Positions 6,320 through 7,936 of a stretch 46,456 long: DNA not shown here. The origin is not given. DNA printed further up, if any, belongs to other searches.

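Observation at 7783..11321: Fom1/Fom2/FomC-like phosphonate module (PEP -> 2-hydroxyethylphosphonate -> CMP-HEP) embedded in a glycan island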

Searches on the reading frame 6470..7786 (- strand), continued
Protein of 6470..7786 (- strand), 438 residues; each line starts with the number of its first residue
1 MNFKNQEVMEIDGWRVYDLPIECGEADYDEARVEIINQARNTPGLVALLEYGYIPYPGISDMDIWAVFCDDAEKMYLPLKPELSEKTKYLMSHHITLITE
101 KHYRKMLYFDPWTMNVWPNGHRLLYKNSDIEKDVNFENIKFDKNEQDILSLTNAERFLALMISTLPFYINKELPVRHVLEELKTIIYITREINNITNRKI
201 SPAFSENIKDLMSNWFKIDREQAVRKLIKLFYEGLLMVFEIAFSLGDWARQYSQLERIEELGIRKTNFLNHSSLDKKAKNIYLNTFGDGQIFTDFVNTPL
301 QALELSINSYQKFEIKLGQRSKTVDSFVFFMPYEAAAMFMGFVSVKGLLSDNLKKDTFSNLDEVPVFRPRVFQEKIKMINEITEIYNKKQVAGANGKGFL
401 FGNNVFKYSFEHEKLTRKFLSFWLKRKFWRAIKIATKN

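Call 82: search_protein_families(library=pfam, proteins=[P0293, P0295, P0299, P0306, P0320, P0340, P0387, P0415, P0424, P0409], max_evalue=0.01)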
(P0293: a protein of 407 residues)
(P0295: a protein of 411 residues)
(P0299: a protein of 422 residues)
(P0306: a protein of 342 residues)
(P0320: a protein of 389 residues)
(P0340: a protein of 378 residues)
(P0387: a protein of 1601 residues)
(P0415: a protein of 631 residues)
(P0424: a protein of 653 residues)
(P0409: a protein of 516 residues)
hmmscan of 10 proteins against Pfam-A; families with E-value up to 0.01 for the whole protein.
P0293 (407 aa): 0 families

P0295 (411 aa): 0 families

P0299 (422 aa): 0 families

P0306 (342 aa): 0 families

P0320 (389 aa): 0 families

P0340 (378 aa): 0 families

P0387 (1601 aa): 8 families
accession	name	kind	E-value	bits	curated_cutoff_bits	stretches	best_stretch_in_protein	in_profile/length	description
PF04055.27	Radical_SAM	-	5.2e-14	53.2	29.5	1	1230-1365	3-142/166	Radical SAM superfamily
PF14559.12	TPR_19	-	1e-05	26.2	25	1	1069-1126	4-61/68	Tetratricopeptide repeat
PF07719.23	TPR_2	-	1.7e-05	25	27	1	1090-1123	1-34/34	Tetratricopeptide repeat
PF13371.12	TPR_9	-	0.0017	18.8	35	1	1068-1123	7-62/73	Tetratricopeptide repeat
PF13353.11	Fer4_12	-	0.002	18.9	22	1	1232-1303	13-79/137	4Fe-4S single cluster domain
PF13186.11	SPASM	-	0.0022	18.6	21.5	0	1484-1563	1-66/67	Iron-sulfur cluster-binding domain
PF13428.12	TPR_14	-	0.0025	18.8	23.5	0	1069-1096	14-41/44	Tetratricopeptide repeat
PF00515.34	TPR_1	-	0.0028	17.9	27.8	0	1090-1123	1-34/34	Tetratricopeptide repeat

P0415 (631 aa): 12 families
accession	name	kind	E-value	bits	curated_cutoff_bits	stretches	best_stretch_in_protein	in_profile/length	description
PF06325.19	PrmA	-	3.2e-13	50.3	22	1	463-619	153-295/296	Ribosomal protein L11 methyltransferase (PrmA)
PF05175.20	MTS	-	1.1e-10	41.9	23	1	471-583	31-148/170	Methyltransferase small domain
PF13489.12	Methyltransf_23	-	3.7e-10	40.2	27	1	467-596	18-129/164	Methyltransferase domain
PF08241.18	Methyltransf_11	-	1.6e-09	38.7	21.2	1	476-519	1-43/95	Methyltransferase domain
PF13649.12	Methyltransf_25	-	1.7e-09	38.6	27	1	475-575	1-97/97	Methyltransferase domain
PF13847.12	Methyltransf_31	-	6.4e-09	36.1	27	1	471-587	3-120/145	Methyltransferase domain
PF01728.25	FtsJ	-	8.2e-06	26.3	24.1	1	468-519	18-69/181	FtsJ-like methyltransferase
PF08242.18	Methyltransf_12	-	8.9e-06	26.8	30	1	476-517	1-43/98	Methyltransferase domain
PF12847.13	Methyltransf_18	-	2.6e-05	24.7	27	1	460-519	3-63/151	Methyltransferase domain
PF01135.25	PCMT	-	0.0022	18.2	20.3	1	465-517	68-121/210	Protein-L-isoaspartate(D-aspartate) O-methyltransferase (PCMT)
PF03602.21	Cons_hypoth95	-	0.0024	18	24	1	455-515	21-85/182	Conserved hypothetical protein 95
PF02390.23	Methyltransf_4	-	0.0072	16.2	24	0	475-517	5-48/173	Putative methyltransferase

P0424 (653 aa): 1 family
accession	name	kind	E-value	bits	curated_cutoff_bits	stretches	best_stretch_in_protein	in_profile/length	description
PF18765.7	Polbeta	-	6e-05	23.6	26.9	0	322-368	1-50/93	Polymerase beta, Nucleotidyltransferase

P0409 (516 aa): 0 families
